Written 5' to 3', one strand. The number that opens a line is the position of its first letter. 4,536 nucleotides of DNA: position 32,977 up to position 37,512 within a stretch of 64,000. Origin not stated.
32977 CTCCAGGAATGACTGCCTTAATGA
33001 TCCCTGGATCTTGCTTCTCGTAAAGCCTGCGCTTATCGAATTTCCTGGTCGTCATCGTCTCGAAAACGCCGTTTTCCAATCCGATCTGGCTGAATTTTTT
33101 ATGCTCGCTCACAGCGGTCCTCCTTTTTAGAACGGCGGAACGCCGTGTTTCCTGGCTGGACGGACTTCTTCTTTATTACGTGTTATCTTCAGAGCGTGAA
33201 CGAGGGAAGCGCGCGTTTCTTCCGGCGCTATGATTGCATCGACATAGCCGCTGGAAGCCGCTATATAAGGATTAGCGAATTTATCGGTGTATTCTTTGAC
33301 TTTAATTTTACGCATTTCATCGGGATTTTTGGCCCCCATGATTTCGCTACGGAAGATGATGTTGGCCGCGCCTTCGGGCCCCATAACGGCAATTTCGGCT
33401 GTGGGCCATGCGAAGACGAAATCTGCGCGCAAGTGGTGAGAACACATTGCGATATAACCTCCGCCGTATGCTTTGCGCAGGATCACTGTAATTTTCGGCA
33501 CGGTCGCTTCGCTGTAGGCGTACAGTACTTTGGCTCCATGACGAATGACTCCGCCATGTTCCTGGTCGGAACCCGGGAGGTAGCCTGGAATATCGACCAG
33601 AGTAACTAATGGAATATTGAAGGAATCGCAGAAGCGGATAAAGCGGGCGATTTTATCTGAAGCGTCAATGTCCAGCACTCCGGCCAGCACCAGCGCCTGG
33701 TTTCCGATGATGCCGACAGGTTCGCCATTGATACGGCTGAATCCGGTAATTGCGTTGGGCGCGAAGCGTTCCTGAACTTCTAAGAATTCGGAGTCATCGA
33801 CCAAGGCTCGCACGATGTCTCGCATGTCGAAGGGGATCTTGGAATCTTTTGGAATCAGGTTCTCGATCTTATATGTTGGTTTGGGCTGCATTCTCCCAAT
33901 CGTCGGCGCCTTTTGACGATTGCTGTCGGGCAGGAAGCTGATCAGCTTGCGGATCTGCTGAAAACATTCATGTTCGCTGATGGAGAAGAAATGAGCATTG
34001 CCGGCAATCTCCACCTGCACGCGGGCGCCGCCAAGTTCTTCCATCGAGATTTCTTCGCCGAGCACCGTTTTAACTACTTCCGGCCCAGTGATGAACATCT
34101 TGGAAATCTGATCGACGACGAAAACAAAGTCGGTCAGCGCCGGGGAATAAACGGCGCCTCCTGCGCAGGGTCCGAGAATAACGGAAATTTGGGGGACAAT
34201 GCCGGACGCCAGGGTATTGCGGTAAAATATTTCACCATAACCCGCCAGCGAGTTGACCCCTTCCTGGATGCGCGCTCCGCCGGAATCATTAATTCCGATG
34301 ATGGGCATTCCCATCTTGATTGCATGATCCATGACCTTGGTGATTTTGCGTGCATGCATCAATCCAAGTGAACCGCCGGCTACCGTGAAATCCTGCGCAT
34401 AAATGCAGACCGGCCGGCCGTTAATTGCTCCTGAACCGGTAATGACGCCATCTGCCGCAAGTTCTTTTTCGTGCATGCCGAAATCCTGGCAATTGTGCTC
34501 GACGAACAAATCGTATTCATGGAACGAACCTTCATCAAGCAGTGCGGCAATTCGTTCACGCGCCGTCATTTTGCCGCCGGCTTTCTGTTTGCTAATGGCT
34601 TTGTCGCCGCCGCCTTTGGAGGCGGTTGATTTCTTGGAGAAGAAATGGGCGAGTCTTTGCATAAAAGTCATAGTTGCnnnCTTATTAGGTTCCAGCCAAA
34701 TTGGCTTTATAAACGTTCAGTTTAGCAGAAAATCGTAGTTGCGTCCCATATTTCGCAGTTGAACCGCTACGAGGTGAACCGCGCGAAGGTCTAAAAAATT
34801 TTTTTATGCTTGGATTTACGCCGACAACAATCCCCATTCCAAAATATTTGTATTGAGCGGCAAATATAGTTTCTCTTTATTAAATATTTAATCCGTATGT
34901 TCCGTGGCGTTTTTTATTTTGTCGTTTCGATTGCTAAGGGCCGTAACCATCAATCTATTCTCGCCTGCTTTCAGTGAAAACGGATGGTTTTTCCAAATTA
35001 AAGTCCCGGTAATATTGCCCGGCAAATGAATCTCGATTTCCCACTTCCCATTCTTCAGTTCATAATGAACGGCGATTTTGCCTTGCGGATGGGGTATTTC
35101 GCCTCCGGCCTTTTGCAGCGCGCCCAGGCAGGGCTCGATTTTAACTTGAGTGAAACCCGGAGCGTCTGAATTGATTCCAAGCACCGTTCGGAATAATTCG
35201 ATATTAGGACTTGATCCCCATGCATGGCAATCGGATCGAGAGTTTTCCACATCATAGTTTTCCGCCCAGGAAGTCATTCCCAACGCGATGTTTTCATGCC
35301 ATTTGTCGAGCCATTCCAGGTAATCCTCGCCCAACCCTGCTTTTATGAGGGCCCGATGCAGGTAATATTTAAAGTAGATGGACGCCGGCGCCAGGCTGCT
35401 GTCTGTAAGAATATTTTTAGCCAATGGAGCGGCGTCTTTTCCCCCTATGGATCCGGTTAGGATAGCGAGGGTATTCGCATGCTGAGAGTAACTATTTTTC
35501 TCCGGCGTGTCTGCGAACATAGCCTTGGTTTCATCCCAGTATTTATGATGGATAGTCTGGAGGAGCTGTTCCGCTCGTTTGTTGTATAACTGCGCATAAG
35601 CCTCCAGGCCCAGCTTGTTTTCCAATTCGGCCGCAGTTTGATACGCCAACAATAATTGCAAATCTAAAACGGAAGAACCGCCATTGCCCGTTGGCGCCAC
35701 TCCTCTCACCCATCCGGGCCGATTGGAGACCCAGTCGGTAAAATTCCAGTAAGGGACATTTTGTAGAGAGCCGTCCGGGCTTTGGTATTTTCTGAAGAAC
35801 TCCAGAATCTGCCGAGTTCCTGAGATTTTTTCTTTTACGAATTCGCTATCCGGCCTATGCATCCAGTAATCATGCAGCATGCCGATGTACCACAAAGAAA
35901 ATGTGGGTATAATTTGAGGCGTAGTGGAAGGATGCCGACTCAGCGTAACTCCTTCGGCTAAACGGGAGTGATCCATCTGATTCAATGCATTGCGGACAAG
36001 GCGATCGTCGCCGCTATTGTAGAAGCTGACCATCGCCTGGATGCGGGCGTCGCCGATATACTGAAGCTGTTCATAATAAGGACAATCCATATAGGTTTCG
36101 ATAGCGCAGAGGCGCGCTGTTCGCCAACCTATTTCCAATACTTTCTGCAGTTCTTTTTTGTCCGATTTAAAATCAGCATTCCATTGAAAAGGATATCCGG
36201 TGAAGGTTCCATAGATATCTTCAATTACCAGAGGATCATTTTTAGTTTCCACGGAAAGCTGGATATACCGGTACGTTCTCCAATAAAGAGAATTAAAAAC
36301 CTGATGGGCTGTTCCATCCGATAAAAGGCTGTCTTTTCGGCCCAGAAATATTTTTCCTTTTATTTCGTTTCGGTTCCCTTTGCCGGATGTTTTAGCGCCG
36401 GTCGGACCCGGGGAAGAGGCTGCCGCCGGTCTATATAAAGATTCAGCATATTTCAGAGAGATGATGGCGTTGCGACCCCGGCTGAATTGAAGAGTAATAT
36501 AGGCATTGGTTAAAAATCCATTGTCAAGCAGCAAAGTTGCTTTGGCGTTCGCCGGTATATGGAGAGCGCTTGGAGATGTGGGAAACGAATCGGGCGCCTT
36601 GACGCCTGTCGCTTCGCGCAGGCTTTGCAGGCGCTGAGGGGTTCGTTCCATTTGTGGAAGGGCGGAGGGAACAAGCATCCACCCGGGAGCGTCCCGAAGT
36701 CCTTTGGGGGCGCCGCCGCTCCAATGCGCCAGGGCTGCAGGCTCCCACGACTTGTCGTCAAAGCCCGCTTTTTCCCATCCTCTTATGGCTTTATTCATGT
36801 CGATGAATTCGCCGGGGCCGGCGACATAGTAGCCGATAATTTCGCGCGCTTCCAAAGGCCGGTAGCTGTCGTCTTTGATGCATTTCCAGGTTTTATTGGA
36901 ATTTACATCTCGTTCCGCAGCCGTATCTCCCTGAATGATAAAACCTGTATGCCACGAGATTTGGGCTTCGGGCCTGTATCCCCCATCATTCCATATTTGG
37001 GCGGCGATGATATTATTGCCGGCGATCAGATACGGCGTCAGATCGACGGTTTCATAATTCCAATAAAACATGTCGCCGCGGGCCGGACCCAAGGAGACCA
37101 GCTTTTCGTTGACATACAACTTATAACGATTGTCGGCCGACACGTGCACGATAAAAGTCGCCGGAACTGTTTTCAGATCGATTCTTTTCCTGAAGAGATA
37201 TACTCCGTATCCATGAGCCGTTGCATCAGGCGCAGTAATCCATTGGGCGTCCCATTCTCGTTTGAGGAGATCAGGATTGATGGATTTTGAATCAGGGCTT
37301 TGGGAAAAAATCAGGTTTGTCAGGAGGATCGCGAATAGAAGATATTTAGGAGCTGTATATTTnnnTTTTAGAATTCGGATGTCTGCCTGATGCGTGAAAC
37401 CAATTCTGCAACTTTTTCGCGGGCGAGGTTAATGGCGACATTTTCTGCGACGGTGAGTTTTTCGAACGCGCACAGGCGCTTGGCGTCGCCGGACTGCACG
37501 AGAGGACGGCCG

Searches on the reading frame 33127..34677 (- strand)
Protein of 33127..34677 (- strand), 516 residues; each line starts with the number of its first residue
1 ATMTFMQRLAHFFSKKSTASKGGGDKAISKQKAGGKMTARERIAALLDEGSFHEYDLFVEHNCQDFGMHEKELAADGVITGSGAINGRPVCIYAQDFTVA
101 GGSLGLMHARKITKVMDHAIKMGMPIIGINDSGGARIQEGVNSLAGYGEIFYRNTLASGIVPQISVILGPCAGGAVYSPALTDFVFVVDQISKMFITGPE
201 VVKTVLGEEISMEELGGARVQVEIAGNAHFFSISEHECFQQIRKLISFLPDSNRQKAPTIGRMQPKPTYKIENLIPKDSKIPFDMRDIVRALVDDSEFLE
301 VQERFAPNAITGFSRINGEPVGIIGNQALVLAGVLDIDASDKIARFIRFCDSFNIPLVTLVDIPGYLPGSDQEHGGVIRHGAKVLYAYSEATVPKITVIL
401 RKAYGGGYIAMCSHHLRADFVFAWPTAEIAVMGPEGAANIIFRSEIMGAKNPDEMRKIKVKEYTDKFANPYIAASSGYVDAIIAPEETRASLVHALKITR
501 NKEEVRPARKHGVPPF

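Call 43: search_protein_families(library=pfam, proteins=[window:33127-34677:-], max_evalue=0.00001)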
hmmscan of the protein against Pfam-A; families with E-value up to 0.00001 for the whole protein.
window:33127-34677:- (516 aa): 2 families
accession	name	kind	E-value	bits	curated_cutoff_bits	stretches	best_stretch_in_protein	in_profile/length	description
PF01039.27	Carboxyl_trans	-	2.1e-192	640.6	22.3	1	31-513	2-492/493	Carboxyl transferase domain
PF03255.19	ACCA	-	2.3e-17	63.6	23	1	288-453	71-242/310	Acetyl co-enzyme A carboxylase carboxyltransferase-like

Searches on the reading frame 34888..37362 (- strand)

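Call 43: search_protein_families(library=pfam, proteins=[window:34888-37362:-], max_evalue=0.00001)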
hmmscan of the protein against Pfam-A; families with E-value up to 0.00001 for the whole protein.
window:34888-37362:- (824 aa): 3 families
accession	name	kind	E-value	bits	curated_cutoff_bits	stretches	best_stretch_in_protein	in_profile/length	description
PF17389.8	Bac_rhamnosid6H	-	4.7e-22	79.2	24.5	1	397-720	5-332/339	Bacterial alpha-L-rhamnosidase 6 hairpin glycosidase domain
PF17390.7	Bac_rhamnosid_C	-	1.1e-08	35.2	22.1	1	729-789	1-62/78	Bacterial alpha-L-rhamnosidase C-terminal domain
PF08531.16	Bac_rhamnosid_N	-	1.1e-06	29.1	25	1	74-216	10-157/172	Alpha-L-rhamnosidase N-terminal domain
